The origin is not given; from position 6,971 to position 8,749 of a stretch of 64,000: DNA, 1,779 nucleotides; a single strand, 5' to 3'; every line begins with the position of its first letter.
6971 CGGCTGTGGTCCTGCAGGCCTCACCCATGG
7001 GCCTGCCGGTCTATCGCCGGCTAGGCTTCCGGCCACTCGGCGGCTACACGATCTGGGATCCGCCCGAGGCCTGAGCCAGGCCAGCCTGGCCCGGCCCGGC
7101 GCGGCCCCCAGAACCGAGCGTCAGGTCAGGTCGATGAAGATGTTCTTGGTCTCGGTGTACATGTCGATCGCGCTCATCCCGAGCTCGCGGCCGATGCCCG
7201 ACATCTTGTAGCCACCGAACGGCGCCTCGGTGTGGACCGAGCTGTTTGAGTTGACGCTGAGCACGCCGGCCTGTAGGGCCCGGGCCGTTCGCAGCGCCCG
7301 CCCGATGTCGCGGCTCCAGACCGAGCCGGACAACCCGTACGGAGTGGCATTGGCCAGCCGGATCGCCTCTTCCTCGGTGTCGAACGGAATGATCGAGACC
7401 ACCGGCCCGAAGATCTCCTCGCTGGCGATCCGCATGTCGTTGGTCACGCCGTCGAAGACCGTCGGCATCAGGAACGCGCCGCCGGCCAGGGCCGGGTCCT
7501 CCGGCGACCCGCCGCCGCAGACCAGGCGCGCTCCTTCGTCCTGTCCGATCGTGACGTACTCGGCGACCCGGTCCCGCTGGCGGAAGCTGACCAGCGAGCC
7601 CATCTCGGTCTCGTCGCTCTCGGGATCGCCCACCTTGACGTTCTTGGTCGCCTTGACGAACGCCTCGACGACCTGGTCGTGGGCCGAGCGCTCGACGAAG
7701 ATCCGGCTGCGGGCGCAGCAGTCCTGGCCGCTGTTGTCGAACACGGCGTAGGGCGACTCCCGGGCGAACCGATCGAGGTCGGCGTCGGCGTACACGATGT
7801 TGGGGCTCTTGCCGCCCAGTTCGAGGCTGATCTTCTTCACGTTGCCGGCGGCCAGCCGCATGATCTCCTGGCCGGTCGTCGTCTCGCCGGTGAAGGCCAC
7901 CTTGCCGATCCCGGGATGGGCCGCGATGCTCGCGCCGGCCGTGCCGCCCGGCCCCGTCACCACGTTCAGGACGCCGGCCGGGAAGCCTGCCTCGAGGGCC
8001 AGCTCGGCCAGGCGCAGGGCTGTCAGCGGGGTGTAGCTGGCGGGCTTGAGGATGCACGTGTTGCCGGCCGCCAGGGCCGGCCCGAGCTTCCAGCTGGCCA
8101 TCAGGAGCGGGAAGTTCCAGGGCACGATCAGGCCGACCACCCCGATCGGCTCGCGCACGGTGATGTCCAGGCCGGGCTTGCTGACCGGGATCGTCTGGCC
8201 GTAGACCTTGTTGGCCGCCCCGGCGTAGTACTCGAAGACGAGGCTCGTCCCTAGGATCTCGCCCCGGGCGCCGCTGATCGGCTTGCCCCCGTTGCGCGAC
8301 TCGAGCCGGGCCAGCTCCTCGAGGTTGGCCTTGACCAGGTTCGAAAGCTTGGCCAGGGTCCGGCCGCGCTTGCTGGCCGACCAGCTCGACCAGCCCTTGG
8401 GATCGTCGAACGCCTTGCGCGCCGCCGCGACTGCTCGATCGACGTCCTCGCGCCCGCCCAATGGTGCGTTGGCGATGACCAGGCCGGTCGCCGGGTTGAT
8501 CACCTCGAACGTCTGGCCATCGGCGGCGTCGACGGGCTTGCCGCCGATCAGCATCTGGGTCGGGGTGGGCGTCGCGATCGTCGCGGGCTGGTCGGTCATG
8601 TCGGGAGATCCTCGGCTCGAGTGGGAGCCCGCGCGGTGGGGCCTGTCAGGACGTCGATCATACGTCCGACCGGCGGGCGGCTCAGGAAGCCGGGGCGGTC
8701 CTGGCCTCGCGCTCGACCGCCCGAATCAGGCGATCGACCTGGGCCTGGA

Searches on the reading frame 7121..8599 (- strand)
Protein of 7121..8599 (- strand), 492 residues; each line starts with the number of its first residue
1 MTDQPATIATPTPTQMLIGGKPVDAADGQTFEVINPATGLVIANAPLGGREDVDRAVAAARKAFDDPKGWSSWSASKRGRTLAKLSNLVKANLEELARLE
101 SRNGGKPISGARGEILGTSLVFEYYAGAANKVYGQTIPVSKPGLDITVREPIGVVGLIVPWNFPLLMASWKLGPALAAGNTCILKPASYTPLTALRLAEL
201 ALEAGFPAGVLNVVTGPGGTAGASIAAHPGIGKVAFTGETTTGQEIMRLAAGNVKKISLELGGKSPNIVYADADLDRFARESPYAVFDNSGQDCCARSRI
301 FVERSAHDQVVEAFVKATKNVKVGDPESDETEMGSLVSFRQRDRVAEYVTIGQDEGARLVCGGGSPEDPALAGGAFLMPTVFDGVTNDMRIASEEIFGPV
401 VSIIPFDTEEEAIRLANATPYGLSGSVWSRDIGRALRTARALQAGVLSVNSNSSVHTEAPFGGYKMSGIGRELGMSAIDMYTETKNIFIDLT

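Call 54: search_protein_families(library=pfam, proteins=[window:7121-8599:-], max_evalue=0.001)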
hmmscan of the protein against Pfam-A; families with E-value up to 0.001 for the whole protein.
window:7121-8599:- (492 aa): 1 family
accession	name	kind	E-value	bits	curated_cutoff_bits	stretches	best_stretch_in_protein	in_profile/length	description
PF00171.27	Aldedh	-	8.6e-176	585.4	23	1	26-487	5-461/461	Aldehyde dehydrogenase family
